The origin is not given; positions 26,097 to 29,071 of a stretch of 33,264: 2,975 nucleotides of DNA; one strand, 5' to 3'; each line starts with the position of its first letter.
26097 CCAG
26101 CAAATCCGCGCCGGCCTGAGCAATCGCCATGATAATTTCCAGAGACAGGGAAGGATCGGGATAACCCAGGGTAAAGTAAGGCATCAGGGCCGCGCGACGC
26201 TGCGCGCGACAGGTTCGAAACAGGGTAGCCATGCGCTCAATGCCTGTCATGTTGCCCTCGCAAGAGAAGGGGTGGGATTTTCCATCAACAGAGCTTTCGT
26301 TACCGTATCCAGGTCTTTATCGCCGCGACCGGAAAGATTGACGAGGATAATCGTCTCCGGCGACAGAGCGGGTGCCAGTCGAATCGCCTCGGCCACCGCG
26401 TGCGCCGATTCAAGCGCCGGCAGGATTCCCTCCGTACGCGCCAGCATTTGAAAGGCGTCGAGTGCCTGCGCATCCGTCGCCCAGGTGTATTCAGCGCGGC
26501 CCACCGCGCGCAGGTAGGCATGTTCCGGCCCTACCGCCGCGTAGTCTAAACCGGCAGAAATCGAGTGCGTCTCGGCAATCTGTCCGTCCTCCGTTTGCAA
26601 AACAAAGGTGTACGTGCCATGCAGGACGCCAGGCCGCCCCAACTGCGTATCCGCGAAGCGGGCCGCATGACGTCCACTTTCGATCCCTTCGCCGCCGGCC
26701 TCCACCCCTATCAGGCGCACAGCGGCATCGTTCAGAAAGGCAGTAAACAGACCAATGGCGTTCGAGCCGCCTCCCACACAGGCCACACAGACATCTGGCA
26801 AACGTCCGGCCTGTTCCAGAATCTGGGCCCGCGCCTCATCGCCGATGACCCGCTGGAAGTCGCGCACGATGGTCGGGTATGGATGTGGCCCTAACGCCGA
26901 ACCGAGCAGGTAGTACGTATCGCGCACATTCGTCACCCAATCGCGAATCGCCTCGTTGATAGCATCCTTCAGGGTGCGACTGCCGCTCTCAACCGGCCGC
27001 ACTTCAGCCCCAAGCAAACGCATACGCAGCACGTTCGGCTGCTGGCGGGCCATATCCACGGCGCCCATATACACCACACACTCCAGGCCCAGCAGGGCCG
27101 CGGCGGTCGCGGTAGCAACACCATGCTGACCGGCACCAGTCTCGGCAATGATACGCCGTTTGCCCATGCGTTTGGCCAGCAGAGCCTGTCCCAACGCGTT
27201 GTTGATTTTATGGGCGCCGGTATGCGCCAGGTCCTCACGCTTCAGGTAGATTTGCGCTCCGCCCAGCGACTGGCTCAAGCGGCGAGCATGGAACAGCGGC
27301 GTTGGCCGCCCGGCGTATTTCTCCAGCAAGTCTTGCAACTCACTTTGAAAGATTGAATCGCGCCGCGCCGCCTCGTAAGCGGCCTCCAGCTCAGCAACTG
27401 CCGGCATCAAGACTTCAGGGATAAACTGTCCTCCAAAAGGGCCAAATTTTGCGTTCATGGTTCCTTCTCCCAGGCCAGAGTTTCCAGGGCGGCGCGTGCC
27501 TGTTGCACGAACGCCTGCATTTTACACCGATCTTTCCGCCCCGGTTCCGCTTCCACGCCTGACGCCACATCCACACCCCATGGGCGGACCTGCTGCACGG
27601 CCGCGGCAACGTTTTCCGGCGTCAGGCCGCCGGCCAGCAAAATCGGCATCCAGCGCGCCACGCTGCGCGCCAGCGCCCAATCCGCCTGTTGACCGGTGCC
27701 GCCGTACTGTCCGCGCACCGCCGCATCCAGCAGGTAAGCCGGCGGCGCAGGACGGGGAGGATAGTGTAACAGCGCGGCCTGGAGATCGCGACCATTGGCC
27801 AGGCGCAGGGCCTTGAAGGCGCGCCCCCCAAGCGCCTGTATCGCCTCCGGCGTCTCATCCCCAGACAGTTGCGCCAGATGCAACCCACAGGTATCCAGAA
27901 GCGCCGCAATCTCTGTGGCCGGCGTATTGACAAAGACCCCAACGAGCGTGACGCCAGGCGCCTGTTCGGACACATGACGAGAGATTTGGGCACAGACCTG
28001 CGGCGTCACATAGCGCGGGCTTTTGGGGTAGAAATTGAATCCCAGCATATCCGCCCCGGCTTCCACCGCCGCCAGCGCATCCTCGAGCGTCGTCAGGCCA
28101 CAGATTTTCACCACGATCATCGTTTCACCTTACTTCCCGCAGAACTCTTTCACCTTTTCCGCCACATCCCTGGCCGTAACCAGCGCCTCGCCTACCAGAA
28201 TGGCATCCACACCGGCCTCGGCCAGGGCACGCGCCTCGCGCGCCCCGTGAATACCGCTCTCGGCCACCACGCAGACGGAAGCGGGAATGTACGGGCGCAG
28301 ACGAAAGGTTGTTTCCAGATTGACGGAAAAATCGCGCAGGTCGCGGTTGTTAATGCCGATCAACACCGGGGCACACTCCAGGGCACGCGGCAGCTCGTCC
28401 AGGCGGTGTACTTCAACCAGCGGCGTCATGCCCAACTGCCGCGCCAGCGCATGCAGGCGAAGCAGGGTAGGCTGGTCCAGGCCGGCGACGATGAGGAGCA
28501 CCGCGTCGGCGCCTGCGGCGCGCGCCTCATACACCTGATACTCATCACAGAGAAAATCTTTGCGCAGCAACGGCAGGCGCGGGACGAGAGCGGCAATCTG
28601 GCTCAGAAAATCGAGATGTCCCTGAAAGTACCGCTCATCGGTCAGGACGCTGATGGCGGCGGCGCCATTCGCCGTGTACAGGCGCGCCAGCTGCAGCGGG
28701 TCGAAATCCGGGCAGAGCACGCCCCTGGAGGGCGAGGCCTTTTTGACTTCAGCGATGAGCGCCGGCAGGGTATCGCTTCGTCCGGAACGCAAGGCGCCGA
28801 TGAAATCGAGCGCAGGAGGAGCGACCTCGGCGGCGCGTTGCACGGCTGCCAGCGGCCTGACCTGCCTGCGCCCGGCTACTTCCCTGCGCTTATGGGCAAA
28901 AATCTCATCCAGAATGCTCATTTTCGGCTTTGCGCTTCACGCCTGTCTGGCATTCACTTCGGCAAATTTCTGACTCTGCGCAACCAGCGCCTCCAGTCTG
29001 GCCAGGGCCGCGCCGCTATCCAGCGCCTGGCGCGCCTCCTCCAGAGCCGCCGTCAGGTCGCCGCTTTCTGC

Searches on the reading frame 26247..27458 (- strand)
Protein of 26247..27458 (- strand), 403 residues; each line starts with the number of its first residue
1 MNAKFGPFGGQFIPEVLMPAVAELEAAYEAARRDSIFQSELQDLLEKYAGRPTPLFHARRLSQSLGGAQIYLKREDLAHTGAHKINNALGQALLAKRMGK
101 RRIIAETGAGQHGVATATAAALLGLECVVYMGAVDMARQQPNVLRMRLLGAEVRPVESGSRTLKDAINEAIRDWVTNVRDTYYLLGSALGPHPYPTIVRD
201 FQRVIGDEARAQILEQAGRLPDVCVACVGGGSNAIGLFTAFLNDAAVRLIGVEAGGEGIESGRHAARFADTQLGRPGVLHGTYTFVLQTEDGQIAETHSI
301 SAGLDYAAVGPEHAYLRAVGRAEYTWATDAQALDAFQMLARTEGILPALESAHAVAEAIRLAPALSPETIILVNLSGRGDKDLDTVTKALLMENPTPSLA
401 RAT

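Call 20: search_protein_families(library=pfam, proteins=[window:26247-27458:-])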
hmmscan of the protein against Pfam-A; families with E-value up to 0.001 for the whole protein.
window:26247-27458:- (403 aa): 1 family
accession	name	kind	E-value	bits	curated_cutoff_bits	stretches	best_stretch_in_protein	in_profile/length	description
PF00291.31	PALP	-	3.8e-46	158.2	35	1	49-377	4-295/295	Pyridoxal-phosphate dependent enzyme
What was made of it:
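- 26247..27458 (-): trpB (tryptophan synthase beta), overlapping trpF by 4 nt. PF00291 (call 20).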

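Call 66: search_protein_families(library=ncbifam, proteins=[window:26247-27458:-])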
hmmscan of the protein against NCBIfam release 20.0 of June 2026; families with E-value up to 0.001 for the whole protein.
window:26247-27458:- (403 aa): 41 families (the best 25 are shown)
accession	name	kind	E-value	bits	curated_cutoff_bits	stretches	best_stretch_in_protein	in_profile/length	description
NF010376.0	PRK13803.1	equivalog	3.9e-197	656.8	819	1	3-392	211-597/600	bifunctional phosphoribosylanthranilate isomerase/tryptophan synthase subunit beta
TIGR00263.1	trpB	equivalog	8.2e-190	630.8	392.45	1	3-389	1-384/385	tryptophan synthase subunit beta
NF010375.0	PRK13802.1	equivalog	1.4e-151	506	1386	1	5-388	279-671/695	bifunctional indole-3-glycerol phosphate synthase/tryptophan synthase subunit beta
TIGR01415.1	trpB_rel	hypoth_equivalog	6.4e-57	193.2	518.85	1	40-390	57-416/419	TrpB-like pyridoxal phosphate-dependent enzyme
NF009057.0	PRK12391.1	equivalog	1.3e-56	192.1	366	1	45-390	71-426/441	TrpB-like pyridoxal phosphate-dependent enzyme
NF006094.0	PRK08246.1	subfamily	1.4e-15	57.5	331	1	51-254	22-200/310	serine/threonine dehydratase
NF005292.0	PRK06815.1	equivalog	1.5e-14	53.8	371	1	51-231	20-180/320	threonine/serine dehydratase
NF006390.0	PRK08639.1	equivalog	7.5e-14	51.5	421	1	51-256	24-214/418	threonine ammonia-lyase IlvA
TIGR02079.1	THD1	equivalog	1.7e-12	46.8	440.55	1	51-256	15-206/410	threonine ammonia-lyase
NF052537.1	CoM_syn_XcbE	exception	3.3e-12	46.2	450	1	49-270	12-232/322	coenzyme M biosynthesis enzyme XcbE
NF005680.0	PRK07476.1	equivalog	1.1e-11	44.3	413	1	52-252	23-204/326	hydroxyectoine utilization dehydratase EutB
NF052482.1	sulfolyase_CuyA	equivalog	5.9e-11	41.8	450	1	47-187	10-158/332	D-cysteate sulfo-lyase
NF006050.0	PRK08197.1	equivalog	6e-11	41.7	303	1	53-386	81-388/406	threonine synthase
TIGR02991.1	ectoine_eutB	equivalog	1.5e-10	40.6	413.35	1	52-253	19-201/317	hydroxyectoine utilization dehydratase EutB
NF040741.1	ornith_OrtB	equivalog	2e-10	39.8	550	1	58-237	72-242/464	2-amino-4-oxopentanoate thiolase subunit OrtB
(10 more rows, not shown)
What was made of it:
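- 26247..27458 (-): TIGR00263 scores 631 against 392 (call 66).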

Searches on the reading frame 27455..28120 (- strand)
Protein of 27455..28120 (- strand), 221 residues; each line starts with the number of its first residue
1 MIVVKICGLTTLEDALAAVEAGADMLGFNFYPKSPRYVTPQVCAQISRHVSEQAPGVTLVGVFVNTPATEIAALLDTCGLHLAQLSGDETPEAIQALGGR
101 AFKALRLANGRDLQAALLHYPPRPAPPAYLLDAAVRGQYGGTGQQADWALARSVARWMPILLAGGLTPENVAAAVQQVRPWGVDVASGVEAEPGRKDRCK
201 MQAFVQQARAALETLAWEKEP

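Call 20: search_protein_families(library=pfam, proteins=[window:27455-28120:-])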
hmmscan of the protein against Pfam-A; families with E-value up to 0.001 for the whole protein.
window:27455-28120:- (221 aa): 1 family
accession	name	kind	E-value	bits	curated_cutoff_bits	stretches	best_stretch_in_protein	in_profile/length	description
PF00697.28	PRAI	-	1.3e-41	142.9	22.7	1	4-207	1-193/193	N-(5'phosphoribosyl)anthranilate (PRA) isomerase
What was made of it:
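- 27455..28120 (-): trpF (PRA isomerase). Pfam PF00697 (call 20).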

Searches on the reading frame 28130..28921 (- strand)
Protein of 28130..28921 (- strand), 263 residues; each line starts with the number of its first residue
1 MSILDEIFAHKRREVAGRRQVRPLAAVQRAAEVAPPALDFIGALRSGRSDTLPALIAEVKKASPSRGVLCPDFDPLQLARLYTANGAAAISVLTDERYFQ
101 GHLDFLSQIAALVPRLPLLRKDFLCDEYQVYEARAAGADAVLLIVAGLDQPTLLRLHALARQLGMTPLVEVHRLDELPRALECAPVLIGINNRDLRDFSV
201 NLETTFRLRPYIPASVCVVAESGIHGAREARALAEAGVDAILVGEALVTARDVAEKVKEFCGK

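Call 20: search_protein_families(library=pfam, proteins=[window:28130-28921:-])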
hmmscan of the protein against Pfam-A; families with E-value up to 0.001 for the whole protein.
window:28130-28921:- (263 aa): 1 family
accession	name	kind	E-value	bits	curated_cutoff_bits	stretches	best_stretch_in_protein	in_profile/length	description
PF00218.27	IGPS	-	1.1e-84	284.1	27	1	4-259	1-253/254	Indole-3-glycerol phosphate synthase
